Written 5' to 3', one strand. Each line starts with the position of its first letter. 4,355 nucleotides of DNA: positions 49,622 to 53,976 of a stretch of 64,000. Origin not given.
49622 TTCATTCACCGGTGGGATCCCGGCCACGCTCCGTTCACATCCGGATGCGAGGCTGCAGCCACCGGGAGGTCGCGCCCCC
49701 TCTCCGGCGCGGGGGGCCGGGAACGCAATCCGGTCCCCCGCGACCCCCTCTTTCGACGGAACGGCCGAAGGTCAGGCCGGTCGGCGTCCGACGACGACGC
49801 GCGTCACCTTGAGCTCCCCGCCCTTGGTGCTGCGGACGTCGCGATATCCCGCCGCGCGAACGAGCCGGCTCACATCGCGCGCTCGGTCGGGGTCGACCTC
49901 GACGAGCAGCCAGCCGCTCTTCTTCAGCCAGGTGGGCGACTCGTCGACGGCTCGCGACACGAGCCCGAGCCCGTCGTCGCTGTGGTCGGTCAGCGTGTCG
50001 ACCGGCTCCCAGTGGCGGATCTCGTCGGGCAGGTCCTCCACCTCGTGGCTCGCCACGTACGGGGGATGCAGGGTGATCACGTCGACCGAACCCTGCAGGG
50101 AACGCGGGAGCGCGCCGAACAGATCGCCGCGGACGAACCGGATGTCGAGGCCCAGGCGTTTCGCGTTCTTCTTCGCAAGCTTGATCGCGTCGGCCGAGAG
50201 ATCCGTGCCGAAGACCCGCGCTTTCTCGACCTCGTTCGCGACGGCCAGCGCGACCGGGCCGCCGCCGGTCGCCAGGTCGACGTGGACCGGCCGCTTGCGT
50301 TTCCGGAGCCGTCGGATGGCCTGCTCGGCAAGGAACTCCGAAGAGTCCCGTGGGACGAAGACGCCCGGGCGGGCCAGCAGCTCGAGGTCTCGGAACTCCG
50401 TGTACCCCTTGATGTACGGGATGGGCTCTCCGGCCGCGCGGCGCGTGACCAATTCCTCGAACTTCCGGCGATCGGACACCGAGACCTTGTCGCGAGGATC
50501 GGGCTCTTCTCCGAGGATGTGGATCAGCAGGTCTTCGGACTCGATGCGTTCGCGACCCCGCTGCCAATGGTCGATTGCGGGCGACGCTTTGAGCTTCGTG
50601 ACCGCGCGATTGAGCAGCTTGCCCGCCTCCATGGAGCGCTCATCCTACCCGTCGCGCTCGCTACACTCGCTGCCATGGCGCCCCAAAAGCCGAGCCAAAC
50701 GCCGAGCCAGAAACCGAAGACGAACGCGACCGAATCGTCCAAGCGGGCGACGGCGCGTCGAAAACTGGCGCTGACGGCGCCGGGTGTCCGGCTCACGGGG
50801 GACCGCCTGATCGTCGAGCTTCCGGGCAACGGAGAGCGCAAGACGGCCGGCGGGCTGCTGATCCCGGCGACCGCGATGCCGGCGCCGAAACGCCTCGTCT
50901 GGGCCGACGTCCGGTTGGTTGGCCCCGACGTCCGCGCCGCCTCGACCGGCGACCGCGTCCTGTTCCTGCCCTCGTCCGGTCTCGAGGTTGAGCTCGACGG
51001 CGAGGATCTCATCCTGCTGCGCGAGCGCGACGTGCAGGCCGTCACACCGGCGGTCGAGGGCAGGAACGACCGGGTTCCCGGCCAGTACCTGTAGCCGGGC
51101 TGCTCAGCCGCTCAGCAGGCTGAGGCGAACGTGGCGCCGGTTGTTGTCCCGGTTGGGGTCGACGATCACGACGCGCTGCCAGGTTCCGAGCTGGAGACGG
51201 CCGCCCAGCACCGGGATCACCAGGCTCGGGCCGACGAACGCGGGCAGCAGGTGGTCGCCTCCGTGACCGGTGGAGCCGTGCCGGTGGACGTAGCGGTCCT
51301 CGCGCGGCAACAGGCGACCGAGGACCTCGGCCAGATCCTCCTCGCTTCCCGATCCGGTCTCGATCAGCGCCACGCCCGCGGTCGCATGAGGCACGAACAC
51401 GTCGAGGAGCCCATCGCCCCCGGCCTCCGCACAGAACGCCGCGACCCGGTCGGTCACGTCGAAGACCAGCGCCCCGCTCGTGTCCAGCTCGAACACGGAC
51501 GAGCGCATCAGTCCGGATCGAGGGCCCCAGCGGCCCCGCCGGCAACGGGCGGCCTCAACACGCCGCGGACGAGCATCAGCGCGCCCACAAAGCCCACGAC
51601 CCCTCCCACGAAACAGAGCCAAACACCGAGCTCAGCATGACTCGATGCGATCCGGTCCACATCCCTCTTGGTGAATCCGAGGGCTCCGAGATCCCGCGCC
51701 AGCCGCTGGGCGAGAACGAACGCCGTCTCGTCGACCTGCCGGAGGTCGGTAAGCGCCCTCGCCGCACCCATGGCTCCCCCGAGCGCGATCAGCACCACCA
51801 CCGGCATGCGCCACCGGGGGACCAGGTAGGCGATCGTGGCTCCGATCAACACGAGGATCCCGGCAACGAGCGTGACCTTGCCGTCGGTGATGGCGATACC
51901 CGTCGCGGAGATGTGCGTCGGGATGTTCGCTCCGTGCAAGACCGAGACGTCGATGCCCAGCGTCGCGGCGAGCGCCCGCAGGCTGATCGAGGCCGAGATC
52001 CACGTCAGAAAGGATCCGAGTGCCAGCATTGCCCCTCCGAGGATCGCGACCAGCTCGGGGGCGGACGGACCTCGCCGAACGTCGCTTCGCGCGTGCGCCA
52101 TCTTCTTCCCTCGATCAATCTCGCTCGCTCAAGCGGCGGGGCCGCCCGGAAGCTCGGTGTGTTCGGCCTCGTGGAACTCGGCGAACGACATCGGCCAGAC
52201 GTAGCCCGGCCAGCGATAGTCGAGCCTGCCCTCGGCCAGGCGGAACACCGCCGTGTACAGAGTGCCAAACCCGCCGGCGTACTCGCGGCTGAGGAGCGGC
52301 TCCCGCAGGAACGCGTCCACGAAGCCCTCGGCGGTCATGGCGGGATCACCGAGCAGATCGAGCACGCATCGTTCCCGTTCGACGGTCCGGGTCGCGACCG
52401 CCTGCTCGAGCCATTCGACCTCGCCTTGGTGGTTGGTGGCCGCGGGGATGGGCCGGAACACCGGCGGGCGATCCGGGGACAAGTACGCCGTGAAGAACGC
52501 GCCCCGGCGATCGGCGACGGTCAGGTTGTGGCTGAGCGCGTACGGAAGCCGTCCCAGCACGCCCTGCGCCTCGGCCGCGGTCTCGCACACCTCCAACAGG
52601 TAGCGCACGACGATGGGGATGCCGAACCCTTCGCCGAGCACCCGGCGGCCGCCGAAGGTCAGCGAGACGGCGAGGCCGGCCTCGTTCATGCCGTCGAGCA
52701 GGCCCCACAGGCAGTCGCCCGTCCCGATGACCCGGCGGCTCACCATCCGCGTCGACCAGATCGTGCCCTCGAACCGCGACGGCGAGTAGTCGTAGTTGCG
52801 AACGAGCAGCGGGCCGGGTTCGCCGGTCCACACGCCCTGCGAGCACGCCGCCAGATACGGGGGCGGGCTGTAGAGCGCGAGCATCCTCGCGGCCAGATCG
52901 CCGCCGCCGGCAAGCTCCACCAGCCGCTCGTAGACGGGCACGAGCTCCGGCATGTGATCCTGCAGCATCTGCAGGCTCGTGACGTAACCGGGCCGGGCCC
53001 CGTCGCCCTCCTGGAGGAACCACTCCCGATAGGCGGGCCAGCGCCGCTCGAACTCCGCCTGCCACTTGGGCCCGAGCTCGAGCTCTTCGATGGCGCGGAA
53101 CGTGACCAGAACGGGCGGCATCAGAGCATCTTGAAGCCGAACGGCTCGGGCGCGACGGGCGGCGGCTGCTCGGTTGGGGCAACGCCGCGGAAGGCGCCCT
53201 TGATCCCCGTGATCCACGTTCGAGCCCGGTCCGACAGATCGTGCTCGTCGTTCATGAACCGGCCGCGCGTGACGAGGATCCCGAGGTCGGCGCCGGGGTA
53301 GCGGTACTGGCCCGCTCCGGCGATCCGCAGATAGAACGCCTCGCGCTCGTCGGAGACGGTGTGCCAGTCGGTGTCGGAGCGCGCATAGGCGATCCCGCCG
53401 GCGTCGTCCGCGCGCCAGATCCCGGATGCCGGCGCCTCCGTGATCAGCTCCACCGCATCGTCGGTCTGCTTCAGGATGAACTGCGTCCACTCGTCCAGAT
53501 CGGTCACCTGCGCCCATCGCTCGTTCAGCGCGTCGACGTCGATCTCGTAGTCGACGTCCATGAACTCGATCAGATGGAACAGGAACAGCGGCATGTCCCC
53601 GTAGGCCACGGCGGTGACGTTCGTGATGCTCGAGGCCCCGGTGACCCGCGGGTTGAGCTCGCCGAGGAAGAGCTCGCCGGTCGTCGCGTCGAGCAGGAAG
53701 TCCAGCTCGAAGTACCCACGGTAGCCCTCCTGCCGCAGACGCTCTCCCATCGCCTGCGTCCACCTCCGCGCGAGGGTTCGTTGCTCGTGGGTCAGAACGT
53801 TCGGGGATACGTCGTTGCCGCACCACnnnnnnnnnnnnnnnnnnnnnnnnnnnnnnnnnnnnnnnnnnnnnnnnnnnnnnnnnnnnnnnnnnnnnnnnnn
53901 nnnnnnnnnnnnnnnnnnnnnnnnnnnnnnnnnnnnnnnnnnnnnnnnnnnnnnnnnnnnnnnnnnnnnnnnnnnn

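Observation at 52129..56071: M20 deacylase + orphan ATP-grasp ligase + C45 Ntn-hydrolase operon: putative amide/peptide synthesis-and-turnover system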

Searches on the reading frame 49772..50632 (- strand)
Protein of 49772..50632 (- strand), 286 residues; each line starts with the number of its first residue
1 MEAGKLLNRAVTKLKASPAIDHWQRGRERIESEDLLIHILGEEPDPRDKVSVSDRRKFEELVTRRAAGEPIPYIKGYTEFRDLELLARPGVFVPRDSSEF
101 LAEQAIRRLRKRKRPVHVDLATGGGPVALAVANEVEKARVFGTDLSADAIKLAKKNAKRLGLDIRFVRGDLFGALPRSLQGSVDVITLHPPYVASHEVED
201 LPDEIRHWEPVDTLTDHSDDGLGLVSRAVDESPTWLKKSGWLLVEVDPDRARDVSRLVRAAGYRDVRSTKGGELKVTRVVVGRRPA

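Call 3: search_protein_families(library=pfam, proteins=[window:49772-50632:-], max_evalue=0.01)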
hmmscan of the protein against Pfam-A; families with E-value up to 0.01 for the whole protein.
window:49772-50632:- (286 aa): 12 families
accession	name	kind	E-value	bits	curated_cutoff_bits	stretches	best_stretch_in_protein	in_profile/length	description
PF13649.12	Methyltransf_25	-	4.4e-11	43.8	27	1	118-204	2-88/97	Methyltransferase domain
PF05175.20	MTS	-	1.1e-10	41.8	23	1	83-199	2-115/170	Methyltransferase small domain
PF13847.12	Methyltransf_31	-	2e-10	41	27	1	118-189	8-81/145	Methyltransferase domain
PF08241.18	Methyltransf_11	-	3.1e-07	31.4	21.2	1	118-189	1-67/95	Methyltransferase domain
PF17827.6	PrmC_N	-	6.1e-06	27.1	23.4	1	28-76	18-71/71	PrmC N-terminal domain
PF08242.18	Methyltransf_12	-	8.3e-05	23.7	30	1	119-189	2-72/98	Methyltransferase domain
PF03602.21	Cons_hypoth95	-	0.00045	20.4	24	1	117-203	45-134/182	Conserved hypothetical protein 95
PF09445.16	Methyltransf_15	-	0.00046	20.2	22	1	116-191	3-80/165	RNA cap guanine-N2 methyltransferase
PF01209.24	Ubie_methyltran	-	0.00048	20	20.1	1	111-188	44-122/233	ubiE/COQ5 methyltransferase family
PF01170.24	UPF0020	-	0.0021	18.2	22.3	1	133-195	72-134/197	RMKL-like, methyltransferase domain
PF24675.1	NpmA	-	0.0036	17.1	60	1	101-189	11-103/214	16S rRNA (adenine(1408)-N(1))-methyltransferase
PF06325.19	PrmA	-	0.0061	16.5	22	1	105-166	154-213/296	Ribosomal protein L11 methyltransferase (PrmA)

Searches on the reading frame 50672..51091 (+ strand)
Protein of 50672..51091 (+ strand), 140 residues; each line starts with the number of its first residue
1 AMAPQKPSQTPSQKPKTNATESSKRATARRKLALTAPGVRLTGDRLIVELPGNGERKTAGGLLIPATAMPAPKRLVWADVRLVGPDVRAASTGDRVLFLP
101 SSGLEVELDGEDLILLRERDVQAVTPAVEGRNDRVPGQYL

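Call 99: search_protein_families(library=pfam, proteins=[window:50672-51091:+], max_evalue=0.01)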
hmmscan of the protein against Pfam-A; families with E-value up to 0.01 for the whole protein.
window:50672-51091:+ (140 aa): 1 family
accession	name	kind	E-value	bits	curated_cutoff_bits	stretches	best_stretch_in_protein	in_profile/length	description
PF00166.26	Cpn10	-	1.2e-11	45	21.1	1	40-124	3-92/93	Chaperonin 10 Kd subunit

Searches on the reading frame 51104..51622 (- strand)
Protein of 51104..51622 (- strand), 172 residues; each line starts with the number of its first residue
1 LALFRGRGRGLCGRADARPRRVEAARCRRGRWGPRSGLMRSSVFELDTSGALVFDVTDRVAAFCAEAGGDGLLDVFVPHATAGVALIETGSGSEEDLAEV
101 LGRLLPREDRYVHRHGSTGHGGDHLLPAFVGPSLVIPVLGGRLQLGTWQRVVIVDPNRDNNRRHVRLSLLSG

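Call 3: search_protein_families(library=pfam, proteins=[window:51104-51622:-], max_evalue=0.01)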
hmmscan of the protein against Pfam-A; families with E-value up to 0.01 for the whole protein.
window:51104-51622:- (172 aa): 1 family
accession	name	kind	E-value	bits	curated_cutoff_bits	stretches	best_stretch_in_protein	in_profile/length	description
PF01894.22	UPF0047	-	4.1e-25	88.7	27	1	55-167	1-115/117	Uncharacterised protein family UPF0047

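Call 4: search_protein_families(library=ncbifam, proteins=[window:51104-51622:-], max_evalue=0.01)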
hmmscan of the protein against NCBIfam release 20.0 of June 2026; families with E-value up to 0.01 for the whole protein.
window:51104-51622:- (172 aa): 1 family
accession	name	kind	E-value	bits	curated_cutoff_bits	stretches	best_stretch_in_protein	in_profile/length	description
TIGR00149.1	TIGR00149_YjbQ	hypoth_equivalog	4.8e-20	71.6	67.75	1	53-168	13-128/132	secondary thiamine-phosphate synthase enzyme YjbQ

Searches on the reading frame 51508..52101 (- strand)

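Call 3: search_protein_families(library=pfam, proteins=[window:51508-52101:-], max_evalue=0.01)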
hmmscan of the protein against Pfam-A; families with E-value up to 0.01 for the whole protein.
window:51508-52101:- (197 aa): 1 family
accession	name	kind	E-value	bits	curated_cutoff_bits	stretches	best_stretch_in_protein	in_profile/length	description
PF09534.15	Trp_oprn_chp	-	0.0058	16.9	29.6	0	17-180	2-139/180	Tryptophan-associated transmembrane protein (Trp_oprn_chp)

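Call 4: search_protein_families(library=ncbifam, proteins=[window:51508-52101:-], max_evalue=0.01)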
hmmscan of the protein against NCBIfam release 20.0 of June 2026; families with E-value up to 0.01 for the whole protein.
window:51508-52101:- (197 aa): 0 families

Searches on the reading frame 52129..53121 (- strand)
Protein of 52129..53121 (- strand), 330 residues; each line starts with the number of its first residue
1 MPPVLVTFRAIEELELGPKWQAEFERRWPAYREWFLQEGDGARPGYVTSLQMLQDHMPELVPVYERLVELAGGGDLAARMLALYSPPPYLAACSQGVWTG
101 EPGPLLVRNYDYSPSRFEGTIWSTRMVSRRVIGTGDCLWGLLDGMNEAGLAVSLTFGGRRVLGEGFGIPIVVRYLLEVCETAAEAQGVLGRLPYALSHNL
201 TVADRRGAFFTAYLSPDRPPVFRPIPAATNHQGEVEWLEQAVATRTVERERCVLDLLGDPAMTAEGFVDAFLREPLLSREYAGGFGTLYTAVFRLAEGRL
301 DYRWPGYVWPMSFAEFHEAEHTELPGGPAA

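Call 22: search_solved_structures(query=window:52129-53121:-, max_evalue=0.01, show_alignments=2)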
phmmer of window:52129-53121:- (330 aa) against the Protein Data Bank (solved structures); distinct sequences matched with E-value up to 0.01: 0.

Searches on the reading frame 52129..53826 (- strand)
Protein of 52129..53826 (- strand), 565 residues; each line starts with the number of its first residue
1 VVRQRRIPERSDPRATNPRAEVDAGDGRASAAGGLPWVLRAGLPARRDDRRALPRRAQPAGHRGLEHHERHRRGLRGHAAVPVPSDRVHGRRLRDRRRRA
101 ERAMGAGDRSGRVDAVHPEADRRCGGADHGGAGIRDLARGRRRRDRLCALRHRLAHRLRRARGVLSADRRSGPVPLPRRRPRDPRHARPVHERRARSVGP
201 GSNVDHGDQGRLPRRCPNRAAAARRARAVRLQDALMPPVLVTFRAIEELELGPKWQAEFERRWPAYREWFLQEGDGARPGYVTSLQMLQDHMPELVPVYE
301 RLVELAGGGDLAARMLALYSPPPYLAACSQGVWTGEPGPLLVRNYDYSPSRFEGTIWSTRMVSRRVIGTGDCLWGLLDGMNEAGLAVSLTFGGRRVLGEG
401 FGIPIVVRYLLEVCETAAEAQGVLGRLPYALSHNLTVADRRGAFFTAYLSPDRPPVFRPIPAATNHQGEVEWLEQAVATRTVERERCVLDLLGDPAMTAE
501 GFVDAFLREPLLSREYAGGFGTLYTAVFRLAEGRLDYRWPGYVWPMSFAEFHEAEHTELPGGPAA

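Call 3: search_protein_families(library=pfam, proteins=[window:52129-53826:-], max_evalue=0.01)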
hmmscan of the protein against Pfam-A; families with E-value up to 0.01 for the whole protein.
window:52129-53826:- (565 aa): 1 family
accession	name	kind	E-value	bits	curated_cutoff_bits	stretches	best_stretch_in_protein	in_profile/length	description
PF03417.21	AAT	-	7.6e-26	91.6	23.2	1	333-540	1-221/225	Acyl-coenzyme A:6-aminopenicillanic acid acyl-transferase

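Call 4: search_protein_families(library=ncbifam, proteins=[window:52129-53826:-], max_evalue=0.01)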
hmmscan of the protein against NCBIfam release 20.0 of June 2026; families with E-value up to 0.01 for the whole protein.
window:52129-53826:- (565 aa): 1 family
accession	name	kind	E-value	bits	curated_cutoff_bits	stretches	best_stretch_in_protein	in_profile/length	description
NF040521.1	C45_proenzyme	subfamily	7.3e-45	153.7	85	1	250-535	10-313/313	C45 family autoproteolytic acyltransferase/hydrolase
